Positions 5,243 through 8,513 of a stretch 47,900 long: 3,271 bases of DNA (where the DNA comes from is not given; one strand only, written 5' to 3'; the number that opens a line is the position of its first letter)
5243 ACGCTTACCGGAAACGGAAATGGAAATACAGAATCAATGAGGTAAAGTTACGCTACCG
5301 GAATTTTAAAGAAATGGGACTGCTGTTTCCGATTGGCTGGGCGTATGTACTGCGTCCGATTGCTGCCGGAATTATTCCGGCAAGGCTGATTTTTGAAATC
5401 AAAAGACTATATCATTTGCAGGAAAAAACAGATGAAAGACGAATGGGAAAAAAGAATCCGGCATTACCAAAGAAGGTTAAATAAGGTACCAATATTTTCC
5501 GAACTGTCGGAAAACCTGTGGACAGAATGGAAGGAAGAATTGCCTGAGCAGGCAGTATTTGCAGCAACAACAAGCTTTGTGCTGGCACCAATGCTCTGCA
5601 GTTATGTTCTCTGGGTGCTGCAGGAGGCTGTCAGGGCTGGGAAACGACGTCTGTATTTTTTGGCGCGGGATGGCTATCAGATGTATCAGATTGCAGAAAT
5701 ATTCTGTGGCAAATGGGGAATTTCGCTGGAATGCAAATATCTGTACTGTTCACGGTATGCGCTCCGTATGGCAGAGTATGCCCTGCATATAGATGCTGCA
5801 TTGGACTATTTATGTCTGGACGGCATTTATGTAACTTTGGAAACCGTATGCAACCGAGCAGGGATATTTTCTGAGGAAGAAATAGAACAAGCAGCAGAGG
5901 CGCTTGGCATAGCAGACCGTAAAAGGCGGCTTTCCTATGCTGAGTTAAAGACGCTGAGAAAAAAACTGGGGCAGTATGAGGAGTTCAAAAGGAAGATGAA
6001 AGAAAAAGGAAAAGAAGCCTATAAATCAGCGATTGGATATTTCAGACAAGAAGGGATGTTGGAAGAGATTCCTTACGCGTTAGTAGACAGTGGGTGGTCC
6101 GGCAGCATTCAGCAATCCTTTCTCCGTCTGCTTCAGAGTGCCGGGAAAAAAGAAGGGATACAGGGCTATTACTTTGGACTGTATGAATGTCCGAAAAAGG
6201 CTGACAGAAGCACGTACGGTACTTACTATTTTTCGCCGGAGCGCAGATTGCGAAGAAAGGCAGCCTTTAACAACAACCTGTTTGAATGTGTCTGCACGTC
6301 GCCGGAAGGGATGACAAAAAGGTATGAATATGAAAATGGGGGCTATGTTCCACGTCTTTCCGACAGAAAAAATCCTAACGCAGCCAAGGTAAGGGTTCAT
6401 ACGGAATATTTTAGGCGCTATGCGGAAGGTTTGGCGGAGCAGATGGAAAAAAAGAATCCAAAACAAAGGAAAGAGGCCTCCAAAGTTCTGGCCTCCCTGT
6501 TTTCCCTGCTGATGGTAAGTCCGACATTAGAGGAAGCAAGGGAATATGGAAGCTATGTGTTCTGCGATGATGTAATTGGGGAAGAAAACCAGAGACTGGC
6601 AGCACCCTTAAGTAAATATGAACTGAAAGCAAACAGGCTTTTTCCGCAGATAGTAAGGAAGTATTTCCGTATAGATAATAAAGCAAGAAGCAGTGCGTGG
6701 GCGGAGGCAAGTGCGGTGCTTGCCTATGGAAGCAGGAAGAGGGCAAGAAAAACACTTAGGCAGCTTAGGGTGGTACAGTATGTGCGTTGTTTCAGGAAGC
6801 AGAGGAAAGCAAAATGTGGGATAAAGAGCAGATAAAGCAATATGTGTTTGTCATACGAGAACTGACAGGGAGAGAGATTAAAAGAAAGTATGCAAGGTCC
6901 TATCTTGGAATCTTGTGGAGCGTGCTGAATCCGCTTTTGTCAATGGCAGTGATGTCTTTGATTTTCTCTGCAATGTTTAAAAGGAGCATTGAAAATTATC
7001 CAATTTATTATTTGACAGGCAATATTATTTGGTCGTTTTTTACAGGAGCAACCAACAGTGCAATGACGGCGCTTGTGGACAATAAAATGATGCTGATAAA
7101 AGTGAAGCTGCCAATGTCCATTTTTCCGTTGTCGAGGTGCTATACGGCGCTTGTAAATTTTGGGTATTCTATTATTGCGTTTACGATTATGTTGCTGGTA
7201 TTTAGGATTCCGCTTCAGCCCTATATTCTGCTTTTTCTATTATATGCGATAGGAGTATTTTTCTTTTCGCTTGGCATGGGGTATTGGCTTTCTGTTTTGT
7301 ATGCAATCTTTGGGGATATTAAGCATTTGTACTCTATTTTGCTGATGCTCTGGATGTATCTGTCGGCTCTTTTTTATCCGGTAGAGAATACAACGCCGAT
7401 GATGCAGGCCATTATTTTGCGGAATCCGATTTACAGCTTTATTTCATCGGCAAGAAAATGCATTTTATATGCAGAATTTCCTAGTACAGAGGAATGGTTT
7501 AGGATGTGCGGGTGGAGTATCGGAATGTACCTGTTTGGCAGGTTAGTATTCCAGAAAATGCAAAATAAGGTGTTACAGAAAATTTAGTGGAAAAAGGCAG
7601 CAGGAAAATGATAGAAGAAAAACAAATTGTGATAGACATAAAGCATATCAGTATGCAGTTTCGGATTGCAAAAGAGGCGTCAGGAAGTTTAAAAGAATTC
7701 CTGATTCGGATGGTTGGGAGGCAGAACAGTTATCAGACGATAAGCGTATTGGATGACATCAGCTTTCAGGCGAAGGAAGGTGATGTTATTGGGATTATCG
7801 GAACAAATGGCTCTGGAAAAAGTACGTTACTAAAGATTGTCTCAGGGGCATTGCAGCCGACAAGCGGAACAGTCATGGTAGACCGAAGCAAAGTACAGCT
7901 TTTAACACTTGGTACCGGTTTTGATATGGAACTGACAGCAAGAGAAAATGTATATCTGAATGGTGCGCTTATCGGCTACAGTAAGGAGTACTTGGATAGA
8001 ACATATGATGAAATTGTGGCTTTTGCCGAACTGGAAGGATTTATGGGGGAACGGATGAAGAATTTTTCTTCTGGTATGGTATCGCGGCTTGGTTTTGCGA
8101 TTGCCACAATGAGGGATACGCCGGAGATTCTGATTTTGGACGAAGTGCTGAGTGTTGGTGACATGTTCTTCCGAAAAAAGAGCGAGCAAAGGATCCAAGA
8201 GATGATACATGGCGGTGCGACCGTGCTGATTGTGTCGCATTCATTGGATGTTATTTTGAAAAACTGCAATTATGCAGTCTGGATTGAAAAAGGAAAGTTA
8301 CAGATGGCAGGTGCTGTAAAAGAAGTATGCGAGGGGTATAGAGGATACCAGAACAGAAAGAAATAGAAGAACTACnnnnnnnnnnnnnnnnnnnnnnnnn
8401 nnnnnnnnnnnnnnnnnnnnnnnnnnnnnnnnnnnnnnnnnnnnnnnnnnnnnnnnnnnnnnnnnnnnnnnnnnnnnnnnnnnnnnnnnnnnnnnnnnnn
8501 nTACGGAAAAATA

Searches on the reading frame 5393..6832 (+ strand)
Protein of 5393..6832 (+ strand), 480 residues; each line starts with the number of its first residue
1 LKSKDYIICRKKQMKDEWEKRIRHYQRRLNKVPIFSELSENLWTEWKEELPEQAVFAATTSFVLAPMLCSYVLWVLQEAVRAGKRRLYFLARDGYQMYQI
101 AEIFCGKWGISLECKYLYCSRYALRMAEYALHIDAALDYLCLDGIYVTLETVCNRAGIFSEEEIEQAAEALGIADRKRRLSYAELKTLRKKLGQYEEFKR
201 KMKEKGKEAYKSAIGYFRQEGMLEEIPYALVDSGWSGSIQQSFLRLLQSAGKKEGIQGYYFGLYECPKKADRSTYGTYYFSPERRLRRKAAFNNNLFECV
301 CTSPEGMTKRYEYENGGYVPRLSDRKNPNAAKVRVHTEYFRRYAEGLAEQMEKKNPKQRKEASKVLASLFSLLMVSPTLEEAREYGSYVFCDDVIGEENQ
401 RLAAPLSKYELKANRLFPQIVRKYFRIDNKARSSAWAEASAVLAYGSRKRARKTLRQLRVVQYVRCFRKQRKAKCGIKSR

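Call 14: search_protein_families(library=pfam, proteins=[window:5393-6832:+], max_evalue=0.001)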
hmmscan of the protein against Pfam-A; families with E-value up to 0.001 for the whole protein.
window:5393-6832:+ (480 aa): 0 families

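Call 61: search_protein_families(library=pfam, proteins=[window:5393-6832:+], max_evalue=1)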
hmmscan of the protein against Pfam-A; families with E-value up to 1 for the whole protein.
window:5393-6832:+ (480 aa): 0 families

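Call 91: search_solved_structures(query=window:5432-6832:+, max_evalue=1)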
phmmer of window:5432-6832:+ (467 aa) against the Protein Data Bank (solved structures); distinct sequences matched with E-value up to 1: 2.
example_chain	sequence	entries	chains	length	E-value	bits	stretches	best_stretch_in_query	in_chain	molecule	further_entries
9h50_A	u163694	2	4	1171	7.7e-10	41.8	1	55-248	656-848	Bcs3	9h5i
8a0c_A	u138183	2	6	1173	7.8e-10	41.8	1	55-248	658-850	Bcs3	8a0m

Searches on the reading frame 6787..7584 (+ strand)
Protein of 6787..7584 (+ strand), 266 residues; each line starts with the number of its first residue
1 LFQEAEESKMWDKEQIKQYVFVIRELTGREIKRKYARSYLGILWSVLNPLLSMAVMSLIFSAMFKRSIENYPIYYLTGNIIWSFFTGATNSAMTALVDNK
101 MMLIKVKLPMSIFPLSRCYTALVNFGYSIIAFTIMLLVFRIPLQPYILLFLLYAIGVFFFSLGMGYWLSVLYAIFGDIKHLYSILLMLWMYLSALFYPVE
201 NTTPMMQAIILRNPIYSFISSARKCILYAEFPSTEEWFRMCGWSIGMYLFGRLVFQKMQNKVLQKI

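Call 14: search_protein_families(library=pfam, proteins=[window:6787-7584:+], max_evalue=0.001)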
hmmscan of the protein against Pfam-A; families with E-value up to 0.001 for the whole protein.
window:6787-7584:+ (266 aa): 1 family
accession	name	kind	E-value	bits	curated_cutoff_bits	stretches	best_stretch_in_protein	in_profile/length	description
PF01061.29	ABC2_membrane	-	7e-15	55.6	26.9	1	24-225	4-209/211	ABC-2 type transporter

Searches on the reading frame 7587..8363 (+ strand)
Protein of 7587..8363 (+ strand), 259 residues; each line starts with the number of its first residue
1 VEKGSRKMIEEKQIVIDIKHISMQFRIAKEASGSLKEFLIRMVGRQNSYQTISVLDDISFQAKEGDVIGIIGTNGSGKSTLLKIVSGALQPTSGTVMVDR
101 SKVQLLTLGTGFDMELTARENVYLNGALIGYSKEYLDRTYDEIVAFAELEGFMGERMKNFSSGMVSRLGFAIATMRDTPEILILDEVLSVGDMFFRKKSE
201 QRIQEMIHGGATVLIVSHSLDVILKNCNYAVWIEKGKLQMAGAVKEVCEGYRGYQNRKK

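Call 14: search_protein_families(library=pfam, proteins=[window:7587-8363:+], max_evalue=0.001)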
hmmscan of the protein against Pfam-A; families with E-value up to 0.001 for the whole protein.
window:7587-8363:+ (259 aa): 4 families
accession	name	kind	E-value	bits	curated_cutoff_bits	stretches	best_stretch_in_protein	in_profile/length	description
PF00005.33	ABC_tran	-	1.5e-21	77.8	25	1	55-187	1-135/137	ABC transporter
PF13304.12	AAA_21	-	3.2e-05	24.6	27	0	68-103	2-45/304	AAA domain, putative AbiEii toxin, Type IV TA system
PF13555.12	AAA_29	-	0.00078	19.6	27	0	63-91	20-48/61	P-loop containing region of AAA domain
PF02463.25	SMC_N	-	0.00096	19.1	40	0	66-85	25-44/220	RecF/RecN/SMC N terminal domain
